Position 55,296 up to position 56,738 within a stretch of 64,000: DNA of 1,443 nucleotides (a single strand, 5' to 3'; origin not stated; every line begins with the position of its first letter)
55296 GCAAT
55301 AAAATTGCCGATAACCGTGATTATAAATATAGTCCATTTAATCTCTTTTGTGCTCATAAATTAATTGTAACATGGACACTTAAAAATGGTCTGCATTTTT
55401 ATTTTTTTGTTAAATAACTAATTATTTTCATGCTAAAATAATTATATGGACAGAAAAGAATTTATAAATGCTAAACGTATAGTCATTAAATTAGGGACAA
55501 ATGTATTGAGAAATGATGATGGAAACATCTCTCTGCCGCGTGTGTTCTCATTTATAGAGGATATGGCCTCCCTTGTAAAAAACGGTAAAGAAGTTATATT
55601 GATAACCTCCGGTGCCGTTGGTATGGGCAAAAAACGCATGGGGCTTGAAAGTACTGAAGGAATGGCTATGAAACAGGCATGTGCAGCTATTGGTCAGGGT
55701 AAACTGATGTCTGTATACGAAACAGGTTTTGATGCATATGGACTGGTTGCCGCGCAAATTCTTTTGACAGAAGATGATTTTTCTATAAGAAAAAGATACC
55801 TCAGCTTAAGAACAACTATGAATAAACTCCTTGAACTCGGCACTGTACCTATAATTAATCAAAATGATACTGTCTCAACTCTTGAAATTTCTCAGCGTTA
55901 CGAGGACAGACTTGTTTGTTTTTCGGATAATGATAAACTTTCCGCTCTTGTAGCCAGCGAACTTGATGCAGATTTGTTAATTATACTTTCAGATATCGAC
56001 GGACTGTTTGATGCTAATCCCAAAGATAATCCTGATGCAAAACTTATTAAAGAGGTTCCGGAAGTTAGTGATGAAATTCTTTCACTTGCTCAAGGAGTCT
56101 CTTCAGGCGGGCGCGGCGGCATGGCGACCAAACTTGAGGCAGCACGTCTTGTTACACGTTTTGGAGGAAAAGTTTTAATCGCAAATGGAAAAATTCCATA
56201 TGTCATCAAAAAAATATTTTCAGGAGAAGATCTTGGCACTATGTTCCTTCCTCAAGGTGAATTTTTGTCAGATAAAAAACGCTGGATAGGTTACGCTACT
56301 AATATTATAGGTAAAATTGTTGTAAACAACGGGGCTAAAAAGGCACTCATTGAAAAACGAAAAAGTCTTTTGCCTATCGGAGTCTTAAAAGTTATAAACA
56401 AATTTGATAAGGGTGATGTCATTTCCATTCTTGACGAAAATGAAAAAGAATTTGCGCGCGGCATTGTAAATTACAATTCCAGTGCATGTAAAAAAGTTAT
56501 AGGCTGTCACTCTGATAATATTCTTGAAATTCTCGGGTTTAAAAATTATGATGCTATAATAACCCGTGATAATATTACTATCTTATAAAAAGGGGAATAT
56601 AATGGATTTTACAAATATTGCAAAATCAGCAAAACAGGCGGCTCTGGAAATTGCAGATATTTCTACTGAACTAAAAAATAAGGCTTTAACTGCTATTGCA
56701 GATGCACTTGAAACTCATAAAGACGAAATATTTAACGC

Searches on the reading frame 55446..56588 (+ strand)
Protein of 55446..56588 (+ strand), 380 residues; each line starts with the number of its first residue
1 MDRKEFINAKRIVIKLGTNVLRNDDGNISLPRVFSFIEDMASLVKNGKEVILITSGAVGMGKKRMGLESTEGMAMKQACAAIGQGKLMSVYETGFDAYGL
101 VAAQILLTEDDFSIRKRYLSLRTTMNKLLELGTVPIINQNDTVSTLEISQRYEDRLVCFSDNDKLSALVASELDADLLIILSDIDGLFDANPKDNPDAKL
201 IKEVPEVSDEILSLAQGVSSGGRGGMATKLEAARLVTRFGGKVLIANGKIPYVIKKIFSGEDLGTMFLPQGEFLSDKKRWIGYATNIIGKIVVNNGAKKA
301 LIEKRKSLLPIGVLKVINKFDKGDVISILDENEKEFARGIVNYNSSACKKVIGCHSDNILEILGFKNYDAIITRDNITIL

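Call 26: find_encoding_contigs(protein=window:55446-56588:+, flank=10000, max_places=1)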
Protein window:55446-56588:+ (380 aa): 22 contigs read that carry it; 1 place shown.
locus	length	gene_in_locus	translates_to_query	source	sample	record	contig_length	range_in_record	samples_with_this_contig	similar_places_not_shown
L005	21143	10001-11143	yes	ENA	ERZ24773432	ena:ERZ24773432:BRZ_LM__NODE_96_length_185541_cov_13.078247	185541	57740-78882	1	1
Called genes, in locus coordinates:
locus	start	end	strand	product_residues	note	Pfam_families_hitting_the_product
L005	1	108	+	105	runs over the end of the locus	PF12844:HTH_19, PF13560:HTH_31 (weak), PF01381:HTH_3, PF13443:HTH_26 (weak)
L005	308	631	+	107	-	PF05973:Gp49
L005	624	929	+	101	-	PF21716:dnstrm_HI1420, PF01381:HTH_3 (weak)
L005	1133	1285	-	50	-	-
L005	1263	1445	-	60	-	PF01541:GIY-YIG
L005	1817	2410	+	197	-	PF06835:LptC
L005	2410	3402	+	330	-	PF03968:LptD_N (weak)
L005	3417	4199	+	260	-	PF00515:TPR_1, PF07719:TPR_2 (weak), PF13181:TPR_8, PF23914:TPR_CcmH_CycH (weak), PF13424:TPR_12 (weak), PF22860:DUF7017 (weak), PF13414:TPR_11 (weak), PF14559:TPR_19, +17 more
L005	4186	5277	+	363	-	PF02481:DNA_processg_A, PF17782:WHD_DprA (weak)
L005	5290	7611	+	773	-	PF01751:Toprim, PF01131:Topoisom_bac, PF01396:Zn_ribbon_Top1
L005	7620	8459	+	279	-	PF08501:Shikimate_dh_N, PF18317:SDH_C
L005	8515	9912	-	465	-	PF05977:MFS_3 (weak), PF07690:MFS_1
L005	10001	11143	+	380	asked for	PF00696:AA_kinase, PF01472:PUA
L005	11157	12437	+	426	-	PF00171:Aldedh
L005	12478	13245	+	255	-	PF02153:PDH_N, PF20463:PDH_C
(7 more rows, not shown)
